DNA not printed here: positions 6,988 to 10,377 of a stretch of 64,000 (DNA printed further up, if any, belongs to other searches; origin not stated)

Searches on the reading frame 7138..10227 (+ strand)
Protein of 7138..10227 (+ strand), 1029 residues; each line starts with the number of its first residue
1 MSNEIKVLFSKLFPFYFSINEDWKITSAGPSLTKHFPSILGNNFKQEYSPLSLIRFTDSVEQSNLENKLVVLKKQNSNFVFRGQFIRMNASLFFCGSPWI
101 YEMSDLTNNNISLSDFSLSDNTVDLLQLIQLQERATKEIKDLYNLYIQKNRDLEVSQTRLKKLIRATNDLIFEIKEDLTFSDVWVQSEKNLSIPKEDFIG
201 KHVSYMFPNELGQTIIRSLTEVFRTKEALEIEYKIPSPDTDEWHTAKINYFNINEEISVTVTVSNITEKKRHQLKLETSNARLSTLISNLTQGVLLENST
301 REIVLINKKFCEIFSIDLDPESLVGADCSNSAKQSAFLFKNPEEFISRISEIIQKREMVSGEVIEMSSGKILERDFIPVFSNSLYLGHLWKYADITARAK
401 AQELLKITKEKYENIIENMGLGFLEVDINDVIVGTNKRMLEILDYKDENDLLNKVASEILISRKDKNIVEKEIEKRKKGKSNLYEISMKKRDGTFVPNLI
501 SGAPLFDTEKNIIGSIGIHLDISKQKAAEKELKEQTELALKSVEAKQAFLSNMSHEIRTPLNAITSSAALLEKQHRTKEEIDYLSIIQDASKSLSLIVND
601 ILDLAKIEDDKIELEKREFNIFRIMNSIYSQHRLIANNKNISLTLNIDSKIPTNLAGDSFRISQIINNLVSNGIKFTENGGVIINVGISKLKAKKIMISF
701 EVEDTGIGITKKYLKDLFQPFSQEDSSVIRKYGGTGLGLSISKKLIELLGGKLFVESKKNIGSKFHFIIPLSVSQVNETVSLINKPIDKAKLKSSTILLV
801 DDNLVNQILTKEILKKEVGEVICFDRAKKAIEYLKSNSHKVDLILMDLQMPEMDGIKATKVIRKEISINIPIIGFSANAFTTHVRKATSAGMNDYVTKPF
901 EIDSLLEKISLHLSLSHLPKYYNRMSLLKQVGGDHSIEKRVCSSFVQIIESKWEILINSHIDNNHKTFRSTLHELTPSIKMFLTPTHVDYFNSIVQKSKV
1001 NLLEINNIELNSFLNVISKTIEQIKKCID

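Call 49: search_protein_families(library=ncbifam, proteins=[window:7138-10227:+], max_evalue=0.1)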
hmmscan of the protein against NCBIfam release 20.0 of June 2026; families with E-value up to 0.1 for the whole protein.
window:7138-10227:+ (1029 aa): 145 families (the best 25 are shown)
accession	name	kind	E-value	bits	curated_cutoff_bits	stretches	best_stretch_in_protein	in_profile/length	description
NF008318.0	PRK11107.1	equivalog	3.9e-97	326.4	890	2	539-781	286-528/920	two-component sensor histidine kinase BarA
TIGR02956.1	TMAO_torS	equivalog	5.4e-93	312.7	676.5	1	538-915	456-822/967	TMAO reductase system sensor histidine kinase/response regulator TorS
NF041947.1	LuxQ_Vibrio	equivalog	1.8e-89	300.7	1200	1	470-907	401-833/843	quorum-sensing autoinducer 2 sensor kinase/phosphatase LuxQ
NF008302.0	PRK11091.1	equivalog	7.1e-83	279.1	838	2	430-914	175-644/779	aerobic respiration two-component sensor histidine kinase ArcB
NF008099.0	PRK10841.1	equivalog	1.5e-75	254.7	920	2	515-779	439-698/949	two-component system sensor histidine kinase RcsC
NF011874.0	PRK15347.1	equivalog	2e-73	247.8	852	2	530-779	382-622/921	two component system sensor kinase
NF038297.2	hybrid_HK_HrmK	equivalog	4.2e-71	240.4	725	1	529-907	218-602/607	hybrid histidine kinase/response regulator HrmK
NF045901.1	HisKinLetSLeg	equivalog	4.6e-69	233.4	1650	2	543-771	290-518/906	two-component system sensor histidine kinase LetS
NF008543.0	PRK11466.1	equivalog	3.9e-65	220.2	982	1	539-914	437-799/914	TMAO reductase system sensor histidine kinase/response regulator TorS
NF046044.1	PnpS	equivalog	1.3e-63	215.4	400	2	403-770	48-390/390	two-component system histidine kinase PnpS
NF047874.1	MASE3_PAS_HK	subfamily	9.8e-60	203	560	2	396-784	251-636/655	MASE3 domain-containing sensor histidine kinase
NF045595.1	HK_scytonemin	equivalog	1.1e-55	189.2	865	1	264-772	138-636/637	scytonemin biosynthesis sensor histidine kinase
NF033092.0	HK_WalK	equivalog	3.7e-52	177.7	725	2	400-770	248-593/594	cell wall metabolism sensor histidine kinase WalK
NF007420.1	PRK09959.1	equivalog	1.1e-48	165.6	1995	1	521-925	687-1086/1197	acid-sensing system histidine kinase EvgS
NF008468.0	PRK11360.1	equivalog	5.8e-46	157.1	646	1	402-775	261-612/616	two-component system sensor histidine kinase AtoS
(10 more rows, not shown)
